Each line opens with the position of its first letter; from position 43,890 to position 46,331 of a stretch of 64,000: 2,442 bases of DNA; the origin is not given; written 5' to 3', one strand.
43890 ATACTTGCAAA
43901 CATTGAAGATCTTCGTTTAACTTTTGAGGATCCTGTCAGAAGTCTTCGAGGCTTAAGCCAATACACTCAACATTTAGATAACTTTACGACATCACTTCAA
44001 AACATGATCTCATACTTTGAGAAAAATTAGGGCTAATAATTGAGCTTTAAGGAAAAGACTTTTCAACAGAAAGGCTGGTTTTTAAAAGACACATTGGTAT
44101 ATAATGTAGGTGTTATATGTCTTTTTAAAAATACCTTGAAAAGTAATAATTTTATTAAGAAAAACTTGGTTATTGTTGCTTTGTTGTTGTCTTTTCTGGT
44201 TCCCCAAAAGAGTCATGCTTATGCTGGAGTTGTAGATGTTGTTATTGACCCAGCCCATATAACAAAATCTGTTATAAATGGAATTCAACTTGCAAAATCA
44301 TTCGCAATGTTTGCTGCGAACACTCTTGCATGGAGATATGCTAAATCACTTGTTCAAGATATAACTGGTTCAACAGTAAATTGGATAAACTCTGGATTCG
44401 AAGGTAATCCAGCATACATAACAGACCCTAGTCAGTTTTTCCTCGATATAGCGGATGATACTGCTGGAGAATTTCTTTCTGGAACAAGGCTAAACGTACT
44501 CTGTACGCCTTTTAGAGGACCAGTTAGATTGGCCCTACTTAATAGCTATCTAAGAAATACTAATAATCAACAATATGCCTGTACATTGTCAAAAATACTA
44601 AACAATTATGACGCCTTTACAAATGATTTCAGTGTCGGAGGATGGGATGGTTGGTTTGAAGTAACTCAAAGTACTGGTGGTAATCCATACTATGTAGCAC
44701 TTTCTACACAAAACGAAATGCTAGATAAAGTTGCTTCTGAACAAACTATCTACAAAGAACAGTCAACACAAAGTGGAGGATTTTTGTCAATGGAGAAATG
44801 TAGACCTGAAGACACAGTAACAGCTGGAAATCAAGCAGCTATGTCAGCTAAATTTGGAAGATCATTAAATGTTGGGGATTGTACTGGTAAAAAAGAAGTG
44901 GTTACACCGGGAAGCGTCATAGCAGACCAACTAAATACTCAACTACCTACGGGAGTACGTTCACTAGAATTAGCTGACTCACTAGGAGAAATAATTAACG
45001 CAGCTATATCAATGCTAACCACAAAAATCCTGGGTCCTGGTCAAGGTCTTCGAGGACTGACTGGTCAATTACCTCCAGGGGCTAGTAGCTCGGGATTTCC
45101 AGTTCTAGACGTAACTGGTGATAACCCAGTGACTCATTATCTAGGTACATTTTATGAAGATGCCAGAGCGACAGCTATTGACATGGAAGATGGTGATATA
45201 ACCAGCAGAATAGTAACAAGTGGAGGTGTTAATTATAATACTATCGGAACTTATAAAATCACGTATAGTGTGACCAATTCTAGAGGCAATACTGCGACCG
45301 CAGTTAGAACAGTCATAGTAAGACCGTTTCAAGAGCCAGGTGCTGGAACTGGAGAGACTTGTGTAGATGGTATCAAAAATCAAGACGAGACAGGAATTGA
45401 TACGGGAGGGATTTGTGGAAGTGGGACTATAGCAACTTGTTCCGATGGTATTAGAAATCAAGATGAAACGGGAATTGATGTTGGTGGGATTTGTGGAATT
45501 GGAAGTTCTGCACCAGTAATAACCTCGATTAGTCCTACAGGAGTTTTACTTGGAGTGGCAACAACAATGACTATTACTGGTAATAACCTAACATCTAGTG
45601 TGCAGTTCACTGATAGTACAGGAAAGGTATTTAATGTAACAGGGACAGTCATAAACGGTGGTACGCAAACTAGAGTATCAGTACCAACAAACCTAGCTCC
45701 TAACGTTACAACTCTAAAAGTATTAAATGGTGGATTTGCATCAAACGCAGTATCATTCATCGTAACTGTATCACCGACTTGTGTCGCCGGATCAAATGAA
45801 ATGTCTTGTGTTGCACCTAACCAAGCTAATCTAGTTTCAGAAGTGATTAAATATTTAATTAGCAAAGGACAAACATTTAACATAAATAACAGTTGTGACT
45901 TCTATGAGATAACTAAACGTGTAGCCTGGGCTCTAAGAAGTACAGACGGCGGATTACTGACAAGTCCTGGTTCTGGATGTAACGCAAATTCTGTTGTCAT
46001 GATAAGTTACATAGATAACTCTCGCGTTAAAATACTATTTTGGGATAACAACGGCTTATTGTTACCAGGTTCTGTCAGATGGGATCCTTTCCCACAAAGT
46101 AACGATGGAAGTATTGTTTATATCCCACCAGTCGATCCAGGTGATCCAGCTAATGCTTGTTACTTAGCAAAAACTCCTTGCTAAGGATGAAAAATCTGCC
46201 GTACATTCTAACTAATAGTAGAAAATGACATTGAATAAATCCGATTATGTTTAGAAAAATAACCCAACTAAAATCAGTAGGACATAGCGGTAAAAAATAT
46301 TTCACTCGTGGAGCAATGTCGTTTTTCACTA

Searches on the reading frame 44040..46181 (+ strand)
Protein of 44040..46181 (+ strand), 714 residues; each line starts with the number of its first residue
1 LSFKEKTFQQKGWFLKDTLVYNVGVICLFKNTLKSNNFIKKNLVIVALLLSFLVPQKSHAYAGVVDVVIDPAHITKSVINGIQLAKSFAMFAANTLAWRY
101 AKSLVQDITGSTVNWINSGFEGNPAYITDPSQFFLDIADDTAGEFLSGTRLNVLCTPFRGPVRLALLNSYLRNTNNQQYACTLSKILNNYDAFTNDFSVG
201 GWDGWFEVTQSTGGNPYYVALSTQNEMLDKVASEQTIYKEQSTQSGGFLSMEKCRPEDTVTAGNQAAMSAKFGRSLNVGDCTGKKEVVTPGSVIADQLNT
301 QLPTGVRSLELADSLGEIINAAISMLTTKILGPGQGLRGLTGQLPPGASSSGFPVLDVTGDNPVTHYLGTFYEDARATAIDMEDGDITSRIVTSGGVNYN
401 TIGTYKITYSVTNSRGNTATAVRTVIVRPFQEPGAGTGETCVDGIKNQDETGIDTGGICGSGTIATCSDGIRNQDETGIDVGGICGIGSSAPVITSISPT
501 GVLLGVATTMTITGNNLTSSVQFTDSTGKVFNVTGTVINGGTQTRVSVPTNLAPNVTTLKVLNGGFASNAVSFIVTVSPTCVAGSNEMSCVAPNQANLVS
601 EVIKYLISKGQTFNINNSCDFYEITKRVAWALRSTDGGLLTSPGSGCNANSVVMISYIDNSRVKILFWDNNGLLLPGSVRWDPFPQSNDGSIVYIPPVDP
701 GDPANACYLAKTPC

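Call 61: search_protein_families(library=pfam, proteins=[window:44040-46181:+], max_evalue=0.001)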
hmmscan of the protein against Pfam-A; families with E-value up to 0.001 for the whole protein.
window:44040-46181:+ (714 aa): 1 family
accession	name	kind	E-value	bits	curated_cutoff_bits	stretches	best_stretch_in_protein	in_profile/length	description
PF16403.11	Bact_surface_Ig-like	-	6.9e-20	71.3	27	1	357-427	2-71/71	Bacterial surface protein, Ig-like domain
